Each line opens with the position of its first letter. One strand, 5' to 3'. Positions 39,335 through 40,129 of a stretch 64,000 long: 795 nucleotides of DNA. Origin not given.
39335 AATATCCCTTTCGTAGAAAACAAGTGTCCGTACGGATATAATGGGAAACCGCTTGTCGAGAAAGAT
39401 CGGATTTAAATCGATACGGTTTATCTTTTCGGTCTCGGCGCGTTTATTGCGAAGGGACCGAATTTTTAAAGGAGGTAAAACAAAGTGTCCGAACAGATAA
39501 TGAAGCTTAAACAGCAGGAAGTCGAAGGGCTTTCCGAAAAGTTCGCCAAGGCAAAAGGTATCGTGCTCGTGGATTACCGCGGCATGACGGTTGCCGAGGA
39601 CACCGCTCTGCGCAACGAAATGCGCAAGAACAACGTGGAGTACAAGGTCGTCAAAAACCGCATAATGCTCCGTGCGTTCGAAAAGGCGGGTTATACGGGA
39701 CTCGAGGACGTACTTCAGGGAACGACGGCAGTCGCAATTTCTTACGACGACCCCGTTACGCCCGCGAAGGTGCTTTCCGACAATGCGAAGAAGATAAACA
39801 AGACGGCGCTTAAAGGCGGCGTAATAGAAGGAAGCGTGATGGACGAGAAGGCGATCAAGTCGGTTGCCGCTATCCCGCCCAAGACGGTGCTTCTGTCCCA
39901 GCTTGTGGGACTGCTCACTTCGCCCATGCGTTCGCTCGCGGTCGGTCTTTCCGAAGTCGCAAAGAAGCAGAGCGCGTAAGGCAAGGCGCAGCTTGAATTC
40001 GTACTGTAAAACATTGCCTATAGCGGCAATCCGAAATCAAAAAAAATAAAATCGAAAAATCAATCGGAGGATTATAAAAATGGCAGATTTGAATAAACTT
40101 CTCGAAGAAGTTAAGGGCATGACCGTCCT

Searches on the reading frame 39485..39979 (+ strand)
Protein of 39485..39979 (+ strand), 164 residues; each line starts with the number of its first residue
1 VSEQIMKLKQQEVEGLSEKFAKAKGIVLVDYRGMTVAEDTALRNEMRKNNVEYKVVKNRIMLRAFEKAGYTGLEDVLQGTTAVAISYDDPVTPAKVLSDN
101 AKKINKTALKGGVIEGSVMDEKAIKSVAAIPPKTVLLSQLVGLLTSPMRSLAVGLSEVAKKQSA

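Call 11: search_protein_families(library=pfam, proteins=[window:39485-39979:+])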
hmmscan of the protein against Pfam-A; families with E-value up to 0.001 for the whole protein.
window:39485-39979:+ (164 aa): 1 family
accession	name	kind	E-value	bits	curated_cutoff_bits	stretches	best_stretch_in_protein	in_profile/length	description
PF00466.25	Ribosomal_L10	-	5.8e-30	103.8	22.8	1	7-102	4-100/100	Ribosomal protein L10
